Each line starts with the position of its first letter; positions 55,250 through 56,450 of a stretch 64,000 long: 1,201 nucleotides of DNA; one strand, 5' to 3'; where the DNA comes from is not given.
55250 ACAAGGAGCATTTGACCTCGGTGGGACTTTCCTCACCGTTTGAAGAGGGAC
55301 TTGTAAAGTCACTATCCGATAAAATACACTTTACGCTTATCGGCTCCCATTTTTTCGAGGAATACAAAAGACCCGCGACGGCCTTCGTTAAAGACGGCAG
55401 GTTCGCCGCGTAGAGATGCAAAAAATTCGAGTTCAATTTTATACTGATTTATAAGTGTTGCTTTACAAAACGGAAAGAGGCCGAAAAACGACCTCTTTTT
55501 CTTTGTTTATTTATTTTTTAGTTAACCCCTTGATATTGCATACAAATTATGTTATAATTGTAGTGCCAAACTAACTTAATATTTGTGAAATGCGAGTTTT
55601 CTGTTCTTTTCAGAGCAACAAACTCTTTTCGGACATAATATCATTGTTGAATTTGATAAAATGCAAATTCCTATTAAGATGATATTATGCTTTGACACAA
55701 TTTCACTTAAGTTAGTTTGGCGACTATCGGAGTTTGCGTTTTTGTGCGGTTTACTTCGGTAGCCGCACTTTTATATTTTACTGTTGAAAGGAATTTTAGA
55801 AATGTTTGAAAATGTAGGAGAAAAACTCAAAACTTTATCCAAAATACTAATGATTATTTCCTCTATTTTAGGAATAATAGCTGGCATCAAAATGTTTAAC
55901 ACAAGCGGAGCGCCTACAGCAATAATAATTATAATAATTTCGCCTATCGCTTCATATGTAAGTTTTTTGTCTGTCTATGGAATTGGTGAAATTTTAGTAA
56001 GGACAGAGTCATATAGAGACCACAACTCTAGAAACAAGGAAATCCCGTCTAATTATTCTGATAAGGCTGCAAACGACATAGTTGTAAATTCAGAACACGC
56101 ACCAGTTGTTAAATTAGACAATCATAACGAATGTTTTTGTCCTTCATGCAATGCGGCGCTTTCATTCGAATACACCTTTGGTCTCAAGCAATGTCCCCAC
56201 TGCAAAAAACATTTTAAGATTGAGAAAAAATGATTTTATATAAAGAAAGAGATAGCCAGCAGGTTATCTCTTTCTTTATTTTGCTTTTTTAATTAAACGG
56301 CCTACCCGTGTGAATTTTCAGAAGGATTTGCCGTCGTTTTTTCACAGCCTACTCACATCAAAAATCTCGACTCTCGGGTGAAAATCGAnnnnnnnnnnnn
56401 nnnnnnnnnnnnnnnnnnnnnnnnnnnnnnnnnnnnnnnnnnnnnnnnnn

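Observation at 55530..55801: Consensus promoter firing directly into a ~157-nt highly paired RNA followed by an intrinsic terminator, just upstream of a small ORF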

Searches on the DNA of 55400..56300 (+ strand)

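Call 4: search_rna_families(source=window, start=55400, end=55900, threshold=evalue, max_evalue=10, show_alignments=3)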
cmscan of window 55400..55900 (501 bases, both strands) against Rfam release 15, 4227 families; matches with E-value up to 10: 16.
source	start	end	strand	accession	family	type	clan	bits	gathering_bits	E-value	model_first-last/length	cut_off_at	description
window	55460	55558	-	RF01606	plasmodium_snoR31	Gene; snRNA; snoRNA; HACA-box;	-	25.3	60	0.32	1-145/145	no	small nucleolar RNA snoR31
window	55465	55522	-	RF01480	rli52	Cis-reg;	-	23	70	0.41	1-95/95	no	Listeria sRNA rli52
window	55677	55777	+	RF02892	SR6_antitoxin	Gene; antisense;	-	20.9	55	0.41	1-104/104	no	Bacillus SR6 antitoxin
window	55556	55692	+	RF02686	RAGATH-6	Gene; ribozyme;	-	20.7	170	2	1-152/152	no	RAGATH-6 RNA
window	55416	55508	+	RF00242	ctRNA_pT181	Gene; antisense;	-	20.2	56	4.6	1-94/94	no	ctRNA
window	55701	55836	+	RF02148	MESTIT1_1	Gene; lncRNA;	-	19.8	50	2.1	1-144/144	no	MEST intronic transcript 1, antisense RNA conserved region 1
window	55463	55578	-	RF02529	SSRC8_1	Gene; sRNA;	-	18.9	80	0.61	1-150/150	no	Streptococcus sRNA SSRC8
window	55688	55761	-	RF01933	bxd_5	Gene; lncRNA;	-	18.1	50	0.054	1-57/57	no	Bithoraxoid conserved region 5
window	55774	55795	+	RF01904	HOTAIR_1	Gene; lncRNA;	-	17.4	44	0.91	1-37/37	no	HOTAIR conserved region 1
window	55489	55570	-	RF01284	snoR8a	Gene; snRNA; snoRNA; CD-box;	-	16.1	37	9.5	1-92/92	no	Small nucleolar RNA snoR8a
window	55647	55750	-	RF04121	mir-1289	Gene; miRNA;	-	14.4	66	8.3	1-91/91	no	mir-1289 microRNA precursor family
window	55670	55780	+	RF00558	L20_leader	Cis-reg; leader;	-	14.1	58.7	5.4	1-127/127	no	Ribosomal protein L20 leader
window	55474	55498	-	RF02082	STnc540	Gene; sRNA;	-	13.8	38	2.2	116-140/202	no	Enterobacterial sRNA STnc540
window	55420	55568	+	RF01471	rliB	Gene; sRNA;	-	11.7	40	7.1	1-360/360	no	Listeria sRNA rliB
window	55597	55641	+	RF00032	Histone3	Cis-reg;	-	11.4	34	9.9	1-46/46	no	Histone 3' UTR stem-loop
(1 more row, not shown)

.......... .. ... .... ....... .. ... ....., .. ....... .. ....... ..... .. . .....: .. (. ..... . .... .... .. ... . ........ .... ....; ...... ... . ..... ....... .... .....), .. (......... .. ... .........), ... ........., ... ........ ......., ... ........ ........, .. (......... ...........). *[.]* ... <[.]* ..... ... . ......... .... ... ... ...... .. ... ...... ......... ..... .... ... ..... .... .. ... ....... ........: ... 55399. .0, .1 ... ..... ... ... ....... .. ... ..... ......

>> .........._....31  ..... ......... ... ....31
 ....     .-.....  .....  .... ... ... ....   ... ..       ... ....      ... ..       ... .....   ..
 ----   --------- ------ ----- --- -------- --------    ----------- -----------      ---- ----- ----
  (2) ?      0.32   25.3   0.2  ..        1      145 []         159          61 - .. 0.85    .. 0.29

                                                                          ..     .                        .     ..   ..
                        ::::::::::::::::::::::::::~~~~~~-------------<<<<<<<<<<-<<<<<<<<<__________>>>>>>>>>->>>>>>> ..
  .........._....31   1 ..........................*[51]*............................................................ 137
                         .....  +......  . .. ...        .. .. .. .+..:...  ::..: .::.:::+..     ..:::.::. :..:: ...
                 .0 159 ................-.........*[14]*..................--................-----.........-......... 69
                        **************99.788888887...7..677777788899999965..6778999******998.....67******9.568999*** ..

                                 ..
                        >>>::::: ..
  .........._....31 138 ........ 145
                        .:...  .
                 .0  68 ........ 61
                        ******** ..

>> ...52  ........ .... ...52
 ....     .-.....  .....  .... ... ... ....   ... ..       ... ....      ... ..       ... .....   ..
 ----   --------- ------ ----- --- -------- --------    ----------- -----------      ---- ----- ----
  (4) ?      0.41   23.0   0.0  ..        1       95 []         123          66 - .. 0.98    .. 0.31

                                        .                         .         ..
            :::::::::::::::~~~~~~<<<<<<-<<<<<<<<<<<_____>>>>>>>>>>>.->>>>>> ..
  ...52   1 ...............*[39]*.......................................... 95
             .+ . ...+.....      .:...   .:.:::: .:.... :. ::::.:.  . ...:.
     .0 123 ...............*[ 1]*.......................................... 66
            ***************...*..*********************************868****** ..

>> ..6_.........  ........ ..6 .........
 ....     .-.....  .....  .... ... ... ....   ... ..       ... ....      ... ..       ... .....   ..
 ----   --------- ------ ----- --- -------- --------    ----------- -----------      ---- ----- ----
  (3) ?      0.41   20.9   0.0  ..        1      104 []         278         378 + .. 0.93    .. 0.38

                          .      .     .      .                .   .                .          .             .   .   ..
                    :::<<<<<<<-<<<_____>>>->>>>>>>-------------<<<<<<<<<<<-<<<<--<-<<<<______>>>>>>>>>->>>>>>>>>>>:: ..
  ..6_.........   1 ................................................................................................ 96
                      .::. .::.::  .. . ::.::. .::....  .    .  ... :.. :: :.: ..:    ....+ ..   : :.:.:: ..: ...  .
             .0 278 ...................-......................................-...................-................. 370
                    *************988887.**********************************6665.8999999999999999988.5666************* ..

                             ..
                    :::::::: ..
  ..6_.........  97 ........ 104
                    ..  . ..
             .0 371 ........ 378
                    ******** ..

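Call 23: search_dna_similar(query=window:55500-56300:+, collection=phages, mode=distant, max_evalue=0.01)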
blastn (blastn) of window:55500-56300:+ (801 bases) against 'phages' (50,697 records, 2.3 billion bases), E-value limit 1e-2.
Records with a match: 1; places in all: 1; records where one place covers at least 80% of the query: 0.
Best place of each record, by identity: 80-90% 1.
By first word of the organism name: Bacteriophage 1.
By host as written in the record: - 1.
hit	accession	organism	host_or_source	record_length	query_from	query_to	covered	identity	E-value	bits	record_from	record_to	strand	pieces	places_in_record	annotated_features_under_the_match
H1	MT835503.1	Bacteriophage sp.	human fecal samples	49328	228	281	7%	87.5%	3e-6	60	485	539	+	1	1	record has no annotation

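Call 24: search_dna_similar(query=window:55500-56300:+, collection=plasmids, mode=distant, max_evalue=0.01)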
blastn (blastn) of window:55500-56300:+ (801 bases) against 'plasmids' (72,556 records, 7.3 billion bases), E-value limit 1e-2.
No match.

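Call 25: get_annotated_region(hit=H1, flank=1500)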
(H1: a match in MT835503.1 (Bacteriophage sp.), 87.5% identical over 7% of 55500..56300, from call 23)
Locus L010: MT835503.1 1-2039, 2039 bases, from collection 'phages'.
description: UNVERIFIED: Bacteriophage sp. clone scaffold_54 genomic sequence.
organism: Bacteriophage sp. (NCBI taxid 38018)
taxonomy: Viruses
host: -; source: human fecal samples; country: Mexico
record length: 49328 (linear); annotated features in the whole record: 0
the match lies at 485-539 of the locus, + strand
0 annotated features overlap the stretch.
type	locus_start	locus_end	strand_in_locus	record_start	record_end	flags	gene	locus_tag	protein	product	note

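Call 62: build_rna_model(alignment_id=A4, structure=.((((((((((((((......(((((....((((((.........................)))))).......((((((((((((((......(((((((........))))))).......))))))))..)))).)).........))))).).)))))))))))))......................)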
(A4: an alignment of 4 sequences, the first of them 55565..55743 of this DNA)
Model R1 built from alignment A4 (4 sequences, 192 columns); structure: as given.
model positions 180; base pairs 46; branch points 1; effective number of sequences 1.12; information 0.591 bits per position. Calibrated on 0.2 Mb of random sequence (short: E-values are rough).
structure used (alignment columns):
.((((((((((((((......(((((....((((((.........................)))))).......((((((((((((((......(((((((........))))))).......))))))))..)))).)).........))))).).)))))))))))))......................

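Call 63: search_with_rna_model(model_id=R1, sources=[window, L010, L011, L016, L035, L047, L172, L173, L174, L175, L176, L177, L178, L179, L180, L181, L182, L183, L184, L185, L186, L187, L188, L189, L190, L191, L192, L193, L194, L195, L196, L197, L198, L199, L200, L201, L202, L203, L204, L205, L206, L207, L208, L209, L210, L211, L212, L213, L214, L215, L216, L217, L218, L219, L220, L221, L222, L223, L224, L225, L226, L227, L228, L229, L230, L231, L232, L233, L234, L235, L236, L237, L238, L239, L240, L241, L242, L243, L244, L245, L246, L247, L248, L249, L250, L251, L252, L253, L254, L255, L256, L257, L258, L259, L260, L261, L262, L263, L264, L265], max_evalue=0.001, make_alignment=true)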
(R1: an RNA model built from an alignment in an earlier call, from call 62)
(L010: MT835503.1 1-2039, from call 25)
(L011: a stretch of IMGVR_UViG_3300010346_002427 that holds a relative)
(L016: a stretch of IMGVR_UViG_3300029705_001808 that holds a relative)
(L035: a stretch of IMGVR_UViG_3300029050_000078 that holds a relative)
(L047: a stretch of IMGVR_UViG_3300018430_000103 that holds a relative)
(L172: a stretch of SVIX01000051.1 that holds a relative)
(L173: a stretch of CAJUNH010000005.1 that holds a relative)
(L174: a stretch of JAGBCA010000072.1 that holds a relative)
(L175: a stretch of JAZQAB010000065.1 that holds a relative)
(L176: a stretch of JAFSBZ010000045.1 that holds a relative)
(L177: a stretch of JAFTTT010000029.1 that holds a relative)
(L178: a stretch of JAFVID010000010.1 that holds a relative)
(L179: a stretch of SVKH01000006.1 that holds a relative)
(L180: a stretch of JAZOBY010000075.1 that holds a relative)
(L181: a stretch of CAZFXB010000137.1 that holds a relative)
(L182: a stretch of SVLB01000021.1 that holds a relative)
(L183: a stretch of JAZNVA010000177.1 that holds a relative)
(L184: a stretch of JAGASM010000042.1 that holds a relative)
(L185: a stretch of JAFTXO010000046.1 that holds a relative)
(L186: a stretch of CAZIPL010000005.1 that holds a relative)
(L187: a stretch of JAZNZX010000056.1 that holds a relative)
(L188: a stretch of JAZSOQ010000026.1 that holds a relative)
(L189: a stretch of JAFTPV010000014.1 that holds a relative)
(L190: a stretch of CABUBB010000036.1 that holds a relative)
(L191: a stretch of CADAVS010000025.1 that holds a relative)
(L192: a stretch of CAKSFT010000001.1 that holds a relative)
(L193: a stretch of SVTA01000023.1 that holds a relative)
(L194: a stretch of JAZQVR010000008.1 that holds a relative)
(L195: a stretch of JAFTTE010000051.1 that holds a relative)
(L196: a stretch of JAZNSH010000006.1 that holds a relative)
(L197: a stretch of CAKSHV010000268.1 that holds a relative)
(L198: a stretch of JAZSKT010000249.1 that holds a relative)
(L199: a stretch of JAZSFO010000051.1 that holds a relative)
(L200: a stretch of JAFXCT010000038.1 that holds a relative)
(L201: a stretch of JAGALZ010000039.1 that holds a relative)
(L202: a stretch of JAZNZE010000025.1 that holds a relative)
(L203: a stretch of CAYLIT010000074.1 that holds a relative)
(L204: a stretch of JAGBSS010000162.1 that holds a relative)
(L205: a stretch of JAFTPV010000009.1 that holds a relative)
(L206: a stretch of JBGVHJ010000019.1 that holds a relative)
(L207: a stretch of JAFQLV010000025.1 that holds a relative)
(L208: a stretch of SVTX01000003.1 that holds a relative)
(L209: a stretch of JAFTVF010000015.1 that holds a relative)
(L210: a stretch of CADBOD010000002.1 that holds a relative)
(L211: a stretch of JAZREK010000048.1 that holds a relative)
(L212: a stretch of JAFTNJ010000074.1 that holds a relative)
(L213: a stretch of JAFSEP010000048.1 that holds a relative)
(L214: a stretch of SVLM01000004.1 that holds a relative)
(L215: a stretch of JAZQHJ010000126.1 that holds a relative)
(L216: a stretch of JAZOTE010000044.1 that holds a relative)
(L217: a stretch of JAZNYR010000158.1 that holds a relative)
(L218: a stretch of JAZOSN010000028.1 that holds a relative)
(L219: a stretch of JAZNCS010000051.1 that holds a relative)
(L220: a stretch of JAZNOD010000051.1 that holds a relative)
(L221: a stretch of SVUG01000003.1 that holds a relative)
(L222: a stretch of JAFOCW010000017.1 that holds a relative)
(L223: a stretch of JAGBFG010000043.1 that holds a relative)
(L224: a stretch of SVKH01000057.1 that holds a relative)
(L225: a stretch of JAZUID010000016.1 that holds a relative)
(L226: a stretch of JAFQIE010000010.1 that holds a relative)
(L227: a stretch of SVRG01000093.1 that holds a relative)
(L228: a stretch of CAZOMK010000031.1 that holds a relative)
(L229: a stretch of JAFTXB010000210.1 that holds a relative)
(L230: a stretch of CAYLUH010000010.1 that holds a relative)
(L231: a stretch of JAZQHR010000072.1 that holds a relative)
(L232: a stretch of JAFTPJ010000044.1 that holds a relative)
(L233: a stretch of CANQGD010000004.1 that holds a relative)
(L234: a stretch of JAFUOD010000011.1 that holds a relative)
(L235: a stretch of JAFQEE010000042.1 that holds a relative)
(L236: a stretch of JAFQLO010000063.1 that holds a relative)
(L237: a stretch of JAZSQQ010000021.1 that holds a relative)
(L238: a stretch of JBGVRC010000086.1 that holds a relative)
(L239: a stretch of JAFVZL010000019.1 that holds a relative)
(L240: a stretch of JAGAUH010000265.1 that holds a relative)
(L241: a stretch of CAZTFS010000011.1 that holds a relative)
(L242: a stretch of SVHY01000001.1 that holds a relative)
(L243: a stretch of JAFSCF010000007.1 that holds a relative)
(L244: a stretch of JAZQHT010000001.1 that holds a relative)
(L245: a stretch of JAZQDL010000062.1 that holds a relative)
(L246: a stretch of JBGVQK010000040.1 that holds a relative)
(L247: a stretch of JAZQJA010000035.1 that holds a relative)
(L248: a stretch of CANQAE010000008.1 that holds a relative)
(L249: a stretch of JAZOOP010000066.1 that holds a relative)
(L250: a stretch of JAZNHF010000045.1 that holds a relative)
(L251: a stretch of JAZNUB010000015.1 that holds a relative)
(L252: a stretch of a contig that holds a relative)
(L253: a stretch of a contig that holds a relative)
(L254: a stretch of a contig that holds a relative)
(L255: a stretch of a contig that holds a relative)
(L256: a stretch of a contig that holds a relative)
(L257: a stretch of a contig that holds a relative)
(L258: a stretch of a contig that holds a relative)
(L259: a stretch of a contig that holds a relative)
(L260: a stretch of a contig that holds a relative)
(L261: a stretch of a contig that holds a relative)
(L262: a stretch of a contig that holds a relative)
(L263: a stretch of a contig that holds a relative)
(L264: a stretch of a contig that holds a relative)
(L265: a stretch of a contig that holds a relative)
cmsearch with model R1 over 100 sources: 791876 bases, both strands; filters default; matches with E-value up to 0.001: 103.
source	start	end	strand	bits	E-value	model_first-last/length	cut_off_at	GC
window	55564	55743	+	203.2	3.1e-43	1-180/180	no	0.31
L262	5818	6001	-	182.3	1.7e-38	1-180/180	no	0.3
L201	3206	3393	+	182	2e-38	1-180/180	no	0.31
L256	1568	1755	+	178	1.6e-37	1-180/180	no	0.31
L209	4717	4893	-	173.3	1.9e-36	1-180/180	no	0.32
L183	4918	5109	+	148.3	8.6e-31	1-180/180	no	0.35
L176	4765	4944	-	131.5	5.7e-27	1-180/180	no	0.34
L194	7508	7679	-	129.1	1.9e-26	1-180/180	no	0.33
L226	1671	1851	+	126.7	6.9e-26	1-180/180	no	0.38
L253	1356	1529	+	123.8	3.2e-25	1-180/180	no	0.37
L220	5681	5852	+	118.8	4.2e-24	1-180/180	no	0.38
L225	485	666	+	117.7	7.6e-24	1-180/180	no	0.36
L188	2852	3024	-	116.5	1.4e-23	1-180/180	no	0.34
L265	457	632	+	115.9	1.9e-23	1-180/180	no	0.27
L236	4709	4893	-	114.3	4.5e-23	1-180/180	no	0.29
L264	41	216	+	112.4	1.2e-22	1-180/180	no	0.31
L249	996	1167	-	110.6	3.1e-22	1-180/180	no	0.26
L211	5554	5738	+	110.4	3.4e-22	1-180/180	no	0.34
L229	6436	6613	+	109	7.1e-22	1-180/180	no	0.35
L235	686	864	+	106.8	2.2e-21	1-180/180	no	0.31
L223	5901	6084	-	106.5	2.6e-21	1-180/180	no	0.36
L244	3061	3244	+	106.5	2.7e-21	1-180/180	no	0.35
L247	3090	3273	-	106.5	2.7e-21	1-180/180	no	0.35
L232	1891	2068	-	106.3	2.8e-21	1-180/180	no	0.35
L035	6742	6915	-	105.9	3.6e-21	1-180/180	no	0.43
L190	5357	5530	-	105.9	3.6e-21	1-180/180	no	0.43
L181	1336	1498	+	105.3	4.9e-21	1-180/180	no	0.38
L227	5034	5213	+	105.1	5.5e-21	1-180/180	no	0.34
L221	144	322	-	104.6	7.1e-21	1-180/180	no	0.36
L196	2656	2839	+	104.4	7.6e-21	1-180/180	no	0.33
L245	6566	6742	+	103.8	1.1e-20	1-180/180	no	0.31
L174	7525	7704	-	103.3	1.4e-20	1-180/180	no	0.34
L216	2998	3178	-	102.9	1.7e-20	1-180/180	no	0.33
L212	477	651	-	102.7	1.9e-20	1-180/180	no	0.31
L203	7617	7795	+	102.7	1.9e-20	1-180/180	no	0.34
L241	1462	1640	-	102.7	1.9e-20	1-180/180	no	0.34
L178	7770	7944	-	102.4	2.3e-20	1-180/180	no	0.31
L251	7166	7347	+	100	7.8e-20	1-180/180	no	0.32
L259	2514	2694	+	99.9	8.2e-20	1-180/180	no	0.34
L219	6427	6608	-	99.7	9e-20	1-180/180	no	0.34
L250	1601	1756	-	99.1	1.3e-19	1-180/180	no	0.32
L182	7794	7970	-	99.1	1.3e-19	1-180/180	no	0.34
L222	5640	5809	+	99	1.3e-19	1-180/180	no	0.3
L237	2114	2287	-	97.6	2.7e-19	1-180/180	no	0.3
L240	1128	1300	-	97.3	3.1e-19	1-180/180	no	0.3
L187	1022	1192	-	97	3.6e-19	1-180/180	no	0.32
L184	1070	1229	-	96.7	4.2e-19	1-180/180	no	0.3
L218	7490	7676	+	96.6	4.5e-19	1-180/180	no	0.33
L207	451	636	-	95.4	8.7e-19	1-180/180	no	0.33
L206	2139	2316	-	94.1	1.6e-18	1-180/180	no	0.35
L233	5694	5869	+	92.4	4e-18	1-180/180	no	0.32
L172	3225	3417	+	90.9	9e-18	1-180/180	no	0.35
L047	5397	5576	-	90.7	1e-17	1-180/180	no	0.4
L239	4739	4912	+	90.3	1.2e-17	1-180/180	no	0.37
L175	6118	6296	+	89.5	1.9e-17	1-180/180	no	0.34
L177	729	911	+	89.4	1.9e-17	1-180/180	no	0.32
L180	4640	4799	+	87.9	4.2e-17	1-180/180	no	0.36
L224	3799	3980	+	87.8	4.5e-17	1-180/180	no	0.31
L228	4776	4942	-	87.1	6.5e-17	1-180/180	no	0.39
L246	3933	4113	-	86.9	7.4e-17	1-180/180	no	0.39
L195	4262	4422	+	86.5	8.8e-17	1-180/180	no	0.33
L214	1225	1393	+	86.4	9.4e-17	1-180/180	no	0.4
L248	3445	3632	-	85.8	1.3e-16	1-180/180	no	0.33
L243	1671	1837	-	85.4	1.6e-16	1-180/180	no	0.36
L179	6505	6697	+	83.5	4.2e-16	1-180/180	no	0.29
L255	812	982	-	83.4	4.6e-16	1-180/180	no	0.39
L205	4638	4822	-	82.5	7.3e-16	1-180/180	no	0.31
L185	2481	2671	+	81.8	1e-15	1-180/180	no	0.35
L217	868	1047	-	81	1.5e-15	1-180/180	no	0.32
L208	6179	6355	-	80.6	2e-15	1-180/180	no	0.32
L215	6115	6287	+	79.9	2.8e-15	1-180/180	no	0.29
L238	3266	3454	+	79.6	3.3e-15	1-180/180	no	0.3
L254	2260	2427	+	79.4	3.6e-15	1-180/180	no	0.37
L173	3734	3905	-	78.4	6.2e-15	1-180/180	no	0.31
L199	6719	6889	-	77.6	9e-15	1-180/180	no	0.28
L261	64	254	+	77.6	9.2e-15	1-180/180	no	0.31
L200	6528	6703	+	77.3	1.1e-14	1-180/180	no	0.36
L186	3797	3959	+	76.9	1.3e-14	1-180/180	no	0.33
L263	122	308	-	74.8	4e-14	1-180/180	no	0.36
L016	6007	6182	-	74.5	4.7e-14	1-180/180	no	0.43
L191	5427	5588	-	74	6e-14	1-180/180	no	0.25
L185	2159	2347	+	72.4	1.4e-13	1-180/180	no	0.33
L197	1364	1532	+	70.2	4.3e-13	1-180/180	no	0.3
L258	2490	2669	+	70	4.9e-13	1-180/180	no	0.29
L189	66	251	-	69.6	6.1e-13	1-180/180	no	0.36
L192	2659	2846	-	69.3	7.2e-13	1-180/180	no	0.27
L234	18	191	-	68.6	1e-12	1-180/180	no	0.4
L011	3704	3878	+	65.6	4.8e-12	1-180/180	no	0.29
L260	5957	6147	+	63.9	1.2e-11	1-180/180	no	0.32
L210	2052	2234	-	59.5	1.2e-10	1-180/180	no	0.29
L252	343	453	+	58.1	2.4e-10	1-180/180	no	0.38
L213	1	92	+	54.3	1.8e-09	84-180/180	5'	0.34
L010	337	501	+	53.2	3.2e-09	1-180/180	no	0.37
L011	3683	3857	-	52.5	4.6e-09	1-180/180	no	0.3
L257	7759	7936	+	52.5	4.6e-09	1-180/180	no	0.4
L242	7676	7837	+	51.4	8.2e-09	1-180/180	no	0.32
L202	1119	1311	-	50.7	1.2e-08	1-180/180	no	0.36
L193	4734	4922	-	50.6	1.2e-08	1-180/180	no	0.37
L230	2407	2562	+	43.1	6e-07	1-180/180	no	0.32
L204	7912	8000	-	38.4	7.1e-06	94-180/180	5'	0.38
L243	4551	4675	-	36.3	2.1e-05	1-180/180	no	0.34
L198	1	72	+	33.9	7.4e-05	103-180/180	5'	0.38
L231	1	65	+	31.6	0.00025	117-180/180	5'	0.35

Alignment A5: 103 matches aligned to the model, 402 columns, each read 5' to 3' on its own strand. Consensus structure (alignment columns), stored with it:
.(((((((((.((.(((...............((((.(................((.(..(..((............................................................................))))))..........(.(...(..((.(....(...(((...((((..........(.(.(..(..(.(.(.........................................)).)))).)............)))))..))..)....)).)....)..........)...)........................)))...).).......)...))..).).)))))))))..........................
